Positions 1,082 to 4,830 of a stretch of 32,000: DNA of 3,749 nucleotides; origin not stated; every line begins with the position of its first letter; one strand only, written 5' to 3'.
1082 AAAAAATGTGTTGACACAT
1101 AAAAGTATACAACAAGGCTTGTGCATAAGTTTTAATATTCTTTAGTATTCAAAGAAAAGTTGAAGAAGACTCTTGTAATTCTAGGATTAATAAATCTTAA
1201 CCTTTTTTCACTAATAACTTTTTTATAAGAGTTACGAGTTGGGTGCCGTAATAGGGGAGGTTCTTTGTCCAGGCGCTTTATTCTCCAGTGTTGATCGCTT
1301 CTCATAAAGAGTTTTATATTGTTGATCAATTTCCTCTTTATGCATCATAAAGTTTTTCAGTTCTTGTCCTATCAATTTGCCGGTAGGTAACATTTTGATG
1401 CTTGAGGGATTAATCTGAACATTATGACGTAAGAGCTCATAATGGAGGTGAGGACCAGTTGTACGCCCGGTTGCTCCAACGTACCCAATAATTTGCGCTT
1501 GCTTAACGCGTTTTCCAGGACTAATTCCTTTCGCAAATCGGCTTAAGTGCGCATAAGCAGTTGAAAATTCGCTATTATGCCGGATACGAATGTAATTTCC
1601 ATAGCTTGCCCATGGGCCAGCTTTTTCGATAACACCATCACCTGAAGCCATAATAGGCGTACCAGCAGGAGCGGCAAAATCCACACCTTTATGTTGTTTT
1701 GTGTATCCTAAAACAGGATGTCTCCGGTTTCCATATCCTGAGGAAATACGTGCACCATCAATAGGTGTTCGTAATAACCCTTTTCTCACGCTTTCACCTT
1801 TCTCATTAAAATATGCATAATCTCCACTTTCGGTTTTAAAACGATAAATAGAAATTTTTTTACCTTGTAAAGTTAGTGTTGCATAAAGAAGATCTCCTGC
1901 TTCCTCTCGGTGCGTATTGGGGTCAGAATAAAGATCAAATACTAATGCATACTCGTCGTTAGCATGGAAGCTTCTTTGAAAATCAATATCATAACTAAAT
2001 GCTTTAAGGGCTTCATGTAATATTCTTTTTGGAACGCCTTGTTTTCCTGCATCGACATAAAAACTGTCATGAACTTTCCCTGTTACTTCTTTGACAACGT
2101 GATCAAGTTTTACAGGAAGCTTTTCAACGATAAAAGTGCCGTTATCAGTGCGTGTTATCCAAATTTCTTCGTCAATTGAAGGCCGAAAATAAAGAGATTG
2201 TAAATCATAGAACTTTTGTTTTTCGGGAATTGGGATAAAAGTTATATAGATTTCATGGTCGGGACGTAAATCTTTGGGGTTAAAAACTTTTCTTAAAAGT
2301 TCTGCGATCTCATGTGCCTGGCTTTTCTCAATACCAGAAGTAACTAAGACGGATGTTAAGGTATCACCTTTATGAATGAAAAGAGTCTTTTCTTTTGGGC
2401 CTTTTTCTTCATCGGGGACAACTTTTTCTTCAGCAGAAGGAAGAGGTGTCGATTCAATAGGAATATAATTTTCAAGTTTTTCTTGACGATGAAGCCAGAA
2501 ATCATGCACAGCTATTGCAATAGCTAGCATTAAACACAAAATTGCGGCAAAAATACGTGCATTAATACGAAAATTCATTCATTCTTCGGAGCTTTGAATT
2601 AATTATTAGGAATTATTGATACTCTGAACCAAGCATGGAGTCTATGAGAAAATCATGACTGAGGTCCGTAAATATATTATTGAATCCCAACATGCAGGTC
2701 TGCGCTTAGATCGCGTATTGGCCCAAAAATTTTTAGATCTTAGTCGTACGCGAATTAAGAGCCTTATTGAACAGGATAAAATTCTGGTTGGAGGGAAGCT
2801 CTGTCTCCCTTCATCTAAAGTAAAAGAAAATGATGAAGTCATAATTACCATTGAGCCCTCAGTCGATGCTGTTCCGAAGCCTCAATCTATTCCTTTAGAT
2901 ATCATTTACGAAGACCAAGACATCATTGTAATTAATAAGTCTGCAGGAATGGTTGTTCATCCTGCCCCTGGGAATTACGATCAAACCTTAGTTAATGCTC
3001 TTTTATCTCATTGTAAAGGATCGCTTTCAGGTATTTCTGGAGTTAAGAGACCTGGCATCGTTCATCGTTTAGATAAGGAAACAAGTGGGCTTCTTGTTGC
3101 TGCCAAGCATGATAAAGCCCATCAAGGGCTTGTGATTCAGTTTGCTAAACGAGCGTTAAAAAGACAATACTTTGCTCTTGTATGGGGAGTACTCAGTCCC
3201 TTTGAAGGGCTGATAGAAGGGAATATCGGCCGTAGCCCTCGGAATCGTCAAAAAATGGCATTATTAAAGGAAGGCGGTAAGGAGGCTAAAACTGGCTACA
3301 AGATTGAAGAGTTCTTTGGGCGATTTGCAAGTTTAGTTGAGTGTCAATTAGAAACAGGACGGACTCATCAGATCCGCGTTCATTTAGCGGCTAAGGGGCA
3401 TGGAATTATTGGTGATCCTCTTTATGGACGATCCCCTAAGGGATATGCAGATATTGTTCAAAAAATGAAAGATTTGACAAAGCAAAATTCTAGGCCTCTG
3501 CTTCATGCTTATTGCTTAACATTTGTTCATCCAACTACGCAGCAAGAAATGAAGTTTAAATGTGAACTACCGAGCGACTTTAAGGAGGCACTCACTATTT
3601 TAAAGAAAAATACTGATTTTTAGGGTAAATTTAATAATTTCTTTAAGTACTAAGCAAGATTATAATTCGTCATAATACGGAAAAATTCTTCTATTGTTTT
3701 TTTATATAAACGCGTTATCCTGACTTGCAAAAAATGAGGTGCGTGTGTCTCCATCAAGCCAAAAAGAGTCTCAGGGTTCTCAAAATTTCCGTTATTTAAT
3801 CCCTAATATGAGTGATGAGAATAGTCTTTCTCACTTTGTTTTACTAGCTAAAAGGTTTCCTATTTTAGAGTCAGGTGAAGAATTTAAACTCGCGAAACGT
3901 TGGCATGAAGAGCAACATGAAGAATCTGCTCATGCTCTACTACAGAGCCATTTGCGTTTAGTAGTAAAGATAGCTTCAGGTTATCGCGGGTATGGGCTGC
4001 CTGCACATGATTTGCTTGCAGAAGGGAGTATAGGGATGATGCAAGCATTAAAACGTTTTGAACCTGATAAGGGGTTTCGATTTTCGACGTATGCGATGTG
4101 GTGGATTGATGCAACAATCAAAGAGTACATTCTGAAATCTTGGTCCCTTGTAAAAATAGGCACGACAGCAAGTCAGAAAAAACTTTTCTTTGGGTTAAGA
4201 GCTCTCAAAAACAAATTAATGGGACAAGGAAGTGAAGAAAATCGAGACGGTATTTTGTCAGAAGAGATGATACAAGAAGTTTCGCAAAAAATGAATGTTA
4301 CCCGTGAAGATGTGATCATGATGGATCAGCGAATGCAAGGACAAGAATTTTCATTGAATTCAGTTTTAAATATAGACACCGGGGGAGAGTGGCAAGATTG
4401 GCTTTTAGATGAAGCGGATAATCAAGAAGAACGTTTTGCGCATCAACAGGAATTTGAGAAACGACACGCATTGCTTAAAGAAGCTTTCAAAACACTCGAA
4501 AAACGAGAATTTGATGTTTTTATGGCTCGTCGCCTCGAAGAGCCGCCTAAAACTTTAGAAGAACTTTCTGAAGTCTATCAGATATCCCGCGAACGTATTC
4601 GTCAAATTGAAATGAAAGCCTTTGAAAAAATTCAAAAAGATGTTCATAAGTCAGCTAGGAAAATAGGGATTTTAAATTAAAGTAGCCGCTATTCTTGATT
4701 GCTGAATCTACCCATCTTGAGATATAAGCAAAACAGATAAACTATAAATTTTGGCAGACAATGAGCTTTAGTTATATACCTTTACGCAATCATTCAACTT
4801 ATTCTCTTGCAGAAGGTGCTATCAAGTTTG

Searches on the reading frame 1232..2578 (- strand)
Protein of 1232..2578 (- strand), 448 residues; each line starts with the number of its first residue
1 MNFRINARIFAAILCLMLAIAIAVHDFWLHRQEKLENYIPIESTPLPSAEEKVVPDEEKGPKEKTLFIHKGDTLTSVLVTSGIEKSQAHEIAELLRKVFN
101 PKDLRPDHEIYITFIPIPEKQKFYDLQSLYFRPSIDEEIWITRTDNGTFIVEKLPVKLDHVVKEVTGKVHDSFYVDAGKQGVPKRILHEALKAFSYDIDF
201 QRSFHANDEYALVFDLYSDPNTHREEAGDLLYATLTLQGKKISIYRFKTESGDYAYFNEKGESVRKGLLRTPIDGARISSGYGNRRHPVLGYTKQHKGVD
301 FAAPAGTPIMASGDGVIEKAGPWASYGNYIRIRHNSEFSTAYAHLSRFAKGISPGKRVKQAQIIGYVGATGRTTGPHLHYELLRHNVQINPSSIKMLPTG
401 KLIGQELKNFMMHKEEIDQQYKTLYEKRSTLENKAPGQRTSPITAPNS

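Call 62: search_protein_families(library=pfam, proteins=[window:1232-2578:-], max_evalue=0.001)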
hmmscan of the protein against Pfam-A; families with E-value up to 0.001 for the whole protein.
window:1232-2578:- (448 aa): 2 families
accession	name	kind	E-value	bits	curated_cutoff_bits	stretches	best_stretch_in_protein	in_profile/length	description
PF01551.29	Peptidase_M23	-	1.8e-32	111.8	28.7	1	295-391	2-96/96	Peptidase family M23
PF19425.4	Csd3_N2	-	7.5e-09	36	27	1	163-282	7-120/122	Csd3 second domain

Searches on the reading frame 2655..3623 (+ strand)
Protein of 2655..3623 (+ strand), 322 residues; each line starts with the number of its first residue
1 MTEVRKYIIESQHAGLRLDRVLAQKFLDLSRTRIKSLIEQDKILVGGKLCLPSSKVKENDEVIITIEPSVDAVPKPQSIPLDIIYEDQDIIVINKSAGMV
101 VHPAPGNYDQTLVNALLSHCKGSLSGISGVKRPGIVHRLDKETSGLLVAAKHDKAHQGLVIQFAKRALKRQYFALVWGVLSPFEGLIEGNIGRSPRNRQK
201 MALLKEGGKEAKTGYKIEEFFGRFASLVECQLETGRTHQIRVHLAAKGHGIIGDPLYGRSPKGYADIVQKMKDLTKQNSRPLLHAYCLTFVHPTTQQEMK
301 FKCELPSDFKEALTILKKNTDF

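Call 62: search_protein_families(library=pfam, proteins=[window:2655-3623:+], max_evalue=0.001)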
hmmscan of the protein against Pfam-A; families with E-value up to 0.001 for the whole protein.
window:2655-3623:+ (322 aa): 2 families
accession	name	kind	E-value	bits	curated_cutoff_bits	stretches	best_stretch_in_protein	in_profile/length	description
PF00849.27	PseudoU_synth_2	-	3.7e-30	105.6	26.8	1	89-246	1-152/152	RNA pseudouridylate synthase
PF01479.30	S4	-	2.3e-10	40.5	22.8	1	16-62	1-48/48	S4 domain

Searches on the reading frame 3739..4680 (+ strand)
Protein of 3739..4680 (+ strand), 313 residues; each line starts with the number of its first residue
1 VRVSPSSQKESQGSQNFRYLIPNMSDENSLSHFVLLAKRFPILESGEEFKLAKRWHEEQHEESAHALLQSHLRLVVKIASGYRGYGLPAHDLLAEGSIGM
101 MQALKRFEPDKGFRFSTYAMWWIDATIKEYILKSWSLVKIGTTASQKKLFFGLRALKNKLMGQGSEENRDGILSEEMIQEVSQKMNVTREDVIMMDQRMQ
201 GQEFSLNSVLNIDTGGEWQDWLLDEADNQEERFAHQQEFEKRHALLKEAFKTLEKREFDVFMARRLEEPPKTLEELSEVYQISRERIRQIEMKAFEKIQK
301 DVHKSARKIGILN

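Call 62: search_protein_families(library=pfam, proteins=[window:3739-4680:+], max_evalue=0.001)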
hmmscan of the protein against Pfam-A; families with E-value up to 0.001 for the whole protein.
window:3739-4680:+ (313 aa): 3 families
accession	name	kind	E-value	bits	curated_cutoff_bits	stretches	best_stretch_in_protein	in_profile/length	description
PF04542.20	Sigma70_r2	-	3.3e-19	68.9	24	1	67-135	1-69/71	Sigma-70 region 2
PF04545.22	Sigma70_r4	-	1.4e-12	47.3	24.1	1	249-300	1-50/50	Sigma-70, region 4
PF02271.21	UCR_14kD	-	0.00034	21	27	0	78-110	16-48/100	Ubiquinol-cytochrome C reductase complex 14kD subunit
